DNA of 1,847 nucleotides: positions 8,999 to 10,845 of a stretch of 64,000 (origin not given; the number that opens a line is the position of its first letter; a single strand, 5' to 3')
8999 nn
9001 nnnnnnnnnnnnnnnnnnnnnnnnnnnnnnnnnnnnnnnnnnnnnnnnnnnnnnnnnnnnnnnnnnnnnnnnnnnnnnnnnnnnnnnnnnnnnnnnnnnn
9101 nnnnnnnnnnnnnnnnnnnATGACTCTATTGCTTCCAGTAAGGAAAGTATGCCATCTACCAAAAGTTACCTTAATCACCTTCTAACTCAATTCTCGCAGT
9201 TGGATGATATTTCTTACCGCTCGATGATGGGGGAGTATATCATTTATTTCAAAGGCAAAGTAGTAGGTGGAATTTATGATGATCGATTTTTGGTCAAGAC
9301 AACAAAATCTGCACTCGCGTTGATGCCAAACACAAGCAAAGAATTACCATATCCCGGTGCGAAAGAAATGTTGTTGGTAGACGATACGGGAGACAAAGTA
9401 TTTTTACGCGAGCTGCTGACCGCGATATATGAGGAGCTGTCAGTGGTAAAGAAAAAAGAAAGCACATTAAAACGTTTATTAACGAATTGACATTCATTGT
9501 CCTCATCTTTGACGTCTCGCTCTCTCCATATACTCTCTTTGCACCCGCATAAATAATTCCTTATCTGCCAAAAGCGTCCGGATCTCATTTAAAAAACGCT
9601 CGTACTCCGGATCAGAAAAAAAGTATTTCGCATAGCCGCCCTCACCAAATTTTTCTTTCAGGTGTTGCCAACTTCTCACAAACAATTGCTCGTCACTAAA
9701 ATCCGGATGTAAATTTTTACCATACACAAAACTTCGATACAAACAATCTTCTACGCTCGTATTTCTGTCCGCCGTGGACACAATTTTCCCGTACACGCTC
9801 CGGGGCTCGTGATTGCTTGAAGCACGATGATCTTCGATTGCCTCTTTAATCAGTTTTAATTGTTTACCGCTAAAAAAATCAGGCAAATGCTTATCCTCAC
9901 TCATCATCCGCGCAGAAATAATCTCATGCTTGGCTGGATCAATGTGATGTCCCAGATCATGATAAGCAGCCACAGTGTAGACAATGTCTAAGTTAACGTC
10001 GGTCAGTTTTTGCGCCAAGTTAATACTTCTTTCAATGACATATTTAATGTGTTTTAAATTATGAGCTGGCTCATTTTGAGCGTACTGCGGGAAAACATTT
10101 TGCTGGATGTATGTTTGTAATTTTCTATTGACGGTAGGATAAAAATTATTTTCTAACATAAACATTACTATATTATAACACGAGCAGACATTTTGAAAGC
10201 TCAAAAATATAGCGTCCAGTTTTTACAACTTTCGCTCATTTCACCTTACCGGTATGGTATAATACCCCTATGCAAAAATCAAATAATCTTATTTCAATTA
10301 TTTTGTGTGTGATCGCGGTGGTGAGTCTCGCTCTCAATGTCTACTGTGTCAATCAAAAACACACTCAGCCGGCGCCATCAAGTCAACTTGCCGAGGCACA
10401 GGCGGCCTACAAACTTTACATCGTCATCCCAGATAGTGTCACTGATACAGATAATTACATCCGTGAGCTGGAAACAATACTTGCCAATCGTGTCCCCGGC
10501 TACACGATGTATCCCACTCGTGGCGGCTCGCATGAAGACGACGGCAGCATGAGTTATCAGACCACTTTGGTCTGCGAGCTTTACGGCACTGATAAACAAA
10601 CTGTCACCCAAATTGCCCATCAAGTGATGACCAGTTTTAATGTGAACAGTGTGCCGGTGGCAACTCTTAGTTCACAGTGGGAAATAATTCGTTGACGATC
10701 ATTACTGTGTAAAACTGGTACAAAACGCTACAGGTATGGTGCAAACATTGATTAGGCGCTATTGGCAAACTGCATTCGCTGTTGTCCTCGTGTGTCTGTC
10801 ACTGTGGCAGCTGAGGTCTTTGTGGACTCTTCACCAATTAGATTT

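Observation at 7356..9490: Secreted thermonuclease with two Excalibur domains, next to an Ltp-type superinfection-exclusion repeat protein and TfoX_N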

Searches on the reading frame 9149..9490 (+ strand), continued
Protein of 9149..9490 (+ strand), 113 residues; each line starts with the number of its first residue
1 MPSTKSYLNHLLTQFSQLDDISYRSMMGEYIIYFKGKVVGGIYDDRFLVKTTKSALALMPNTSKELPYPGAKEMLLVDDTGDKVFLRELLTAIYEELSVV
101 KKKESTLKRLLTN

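Call 88: find_related_loci(query=A5, collection=viral_contigs, flank=6000)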
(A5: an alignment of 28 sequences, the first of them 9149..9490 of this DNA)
Query A5 (113 aa) in viral_contigs; peptide patterns used: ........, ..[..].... (x = any residue, [..] = any of these).
29 stretches matched a pattern; 13 encode a relative of the query (tblastn E <= 1e-3); 13 distinct loci.
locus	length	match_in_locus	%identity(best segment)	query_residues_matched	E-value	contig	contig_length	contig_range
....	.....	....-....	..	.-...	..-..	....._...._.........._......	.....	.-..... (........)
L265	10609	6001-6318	59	1-106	6e-41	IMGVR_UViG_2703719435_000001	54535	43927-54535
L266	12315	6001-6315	62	1-105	2e-39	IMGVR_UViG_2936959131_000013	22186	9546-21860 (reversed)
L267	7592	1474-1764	61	1-97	1e-37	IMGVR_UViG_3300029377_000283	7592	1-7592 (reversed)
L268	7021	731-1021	61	1-97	1e-37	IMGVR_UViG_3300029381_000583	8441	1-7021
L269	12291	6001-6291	61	1-97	1e-37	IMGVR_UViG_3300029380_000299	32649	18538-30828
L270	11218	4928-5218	60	1-97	5e-37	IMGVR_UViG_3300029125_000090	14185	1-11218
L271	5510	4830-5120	60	1-97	3e-36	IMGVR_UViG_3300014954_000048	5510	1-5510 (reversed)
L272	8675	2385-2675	57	1-97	6e-35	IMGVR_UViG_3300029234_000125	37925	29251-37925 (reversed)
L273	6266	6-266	57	11-97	2e-31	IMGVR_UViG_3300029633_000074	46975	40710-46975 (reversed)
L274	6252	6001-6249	57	1-83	9e-30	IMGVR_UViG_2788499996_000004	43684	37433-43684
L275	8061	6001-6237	63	25-103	1e-28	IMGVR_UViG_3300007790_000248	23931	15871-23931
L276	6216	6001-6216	61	1-72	5e-28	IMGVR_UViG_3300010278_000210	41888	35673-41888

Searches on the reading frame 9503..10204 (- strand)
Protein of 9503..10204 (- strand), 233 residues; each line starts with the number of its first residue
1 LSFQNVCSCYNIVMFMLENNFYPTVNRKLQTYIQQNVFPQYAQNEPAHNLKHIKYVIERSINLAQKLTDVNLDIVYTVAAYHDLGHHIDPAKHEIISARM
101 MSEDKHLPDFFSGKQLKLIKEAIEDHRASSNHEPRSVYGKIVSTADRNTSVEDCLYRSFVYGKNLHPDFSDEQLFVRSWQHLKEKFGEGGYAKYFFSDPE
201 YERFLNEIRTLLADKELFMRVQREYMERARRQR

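Call 3: search_protein_families(library=pfam, proteins=[window:9503-10204:-], max_evalue=1)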
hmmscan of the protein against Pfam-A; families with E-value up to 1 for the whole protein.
window:9503-10204:- (233 aa): 1 family
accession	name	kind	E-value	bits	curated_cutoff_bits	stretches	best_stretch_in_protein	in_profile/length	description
PF01966.28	HD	-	6.7e-09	36.5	22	1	51-147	3-112/116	HD domain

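Call 6: search_protein_families(library=padloc, proteins=[window:9503-10204:-], max_evalue=0.01)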
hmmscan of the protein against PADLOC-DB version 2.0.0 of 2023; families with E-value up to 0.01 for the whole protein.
window:9503-10204:- (233 aa): 0 families

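Call 7: search_protein_families(library=phrogs, proteins=[window:9503-10204:-], max_evalue=0.001)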
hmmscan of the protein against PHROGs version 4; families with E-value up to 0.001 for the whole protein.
window:9503-10204:- (233 aa): 2 families
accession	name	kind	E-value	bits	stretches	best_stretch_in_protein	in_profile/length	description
phrog_3921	-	unknown function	2.4e-33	116.4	1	26-221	7-213/227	-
phrog_19425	-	other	1.6e-05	25.7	1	33-125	8-102/207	phosphohydrolase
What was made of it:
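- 9503..10204 (-): Convergent HD-domain phosphohydrolase, the last low-GC gene of the island. Pfam HD 6.7e-9 (call 3). phrog_3921 2.4e-33 (call 7).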

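Call 40: search_protein_families(library=ncbifam, proteins=[window:9503-10204:-], max_evalue=0.01)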
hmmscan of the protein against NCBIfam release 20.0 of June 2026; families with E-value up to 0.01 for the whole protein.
window:9503-10204:- (233 aa): 3 families
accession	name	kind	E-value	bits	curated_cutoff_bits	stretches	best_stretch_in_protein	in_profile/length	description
NF007515.0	PRK10119.1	equivalog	1.4e-06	27.9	286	1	30-151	7-132/231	phosphohydrolase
TIGR00277.1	HDIG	domain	0.00028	20.7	27.6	1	50-103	6-67/84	HDIG domain-containing metalloprotein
TIGR00295.1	TIGR00295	hypoth_equivalog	0.0058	16.4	172.35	0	47-104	16-74/164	TIGR00295 family protein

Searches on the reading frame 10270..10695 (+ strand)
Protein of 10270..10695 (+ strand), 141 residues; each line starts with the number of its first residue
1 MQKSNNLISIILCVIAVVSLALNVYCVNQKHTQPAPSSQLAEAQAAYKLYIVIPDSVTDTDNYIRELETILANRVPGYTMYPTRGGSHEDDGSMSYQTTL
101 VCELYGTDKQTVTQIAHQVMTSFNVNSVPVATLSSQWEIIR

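Call 3: search_protein_families(library=pfam, proteins=[window:10270-10695:+], max_evalue=1)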
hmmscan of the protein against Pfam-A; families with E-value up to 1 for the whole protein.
window:10270-10695:+ (141 aa): 1 family
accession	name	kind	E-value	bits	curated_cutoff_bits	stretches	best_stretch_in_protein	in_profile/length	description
PF02831.20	gpW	-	0.039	14.2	22.5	0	56-71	38-53/66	gpW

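Call 6: search_protein_families(library=padloc, proteins=[window:10270-10695:+], max_evalue=0.01)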
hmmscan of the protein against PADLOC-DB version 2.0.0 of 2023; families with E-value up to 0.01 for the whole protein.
window:10270-10695:+ (141 aa): 1 family
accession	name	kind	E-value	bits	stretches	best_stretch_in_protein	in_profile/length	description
PDLC00695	Effector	-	0.0079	13.8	0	4-71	56-125/195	2TM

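Call 7: search_protein_families(library=phrogs, proteins=[window:10270-10695:+], max_evalue=0.001)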
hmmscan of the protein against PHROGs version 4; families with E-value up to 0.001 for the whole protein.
window:10270-10695:+ (141 aa): 1 family
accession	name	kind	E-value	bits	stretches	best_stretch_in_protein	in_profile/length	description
phrog_31027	-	unknown function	0.00062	20.9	1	48-132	24-110/118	-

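Call 40: search_protein_families(library=ncbifam, proteins=[window:10270-10695:+], max_evalue=0.01)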
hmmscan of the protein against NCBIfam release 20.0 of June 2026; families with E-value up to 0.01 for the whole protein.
window:10270-10695:+ (141 aa): 1 family
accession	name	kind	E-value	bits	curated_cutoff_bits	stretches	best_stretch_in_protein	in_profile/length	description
NF008142.0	PRK10893.1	equivalog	0.0027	17.2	230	0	64-133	29-97/192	LPS export ABC transporter periplasmic protein LptC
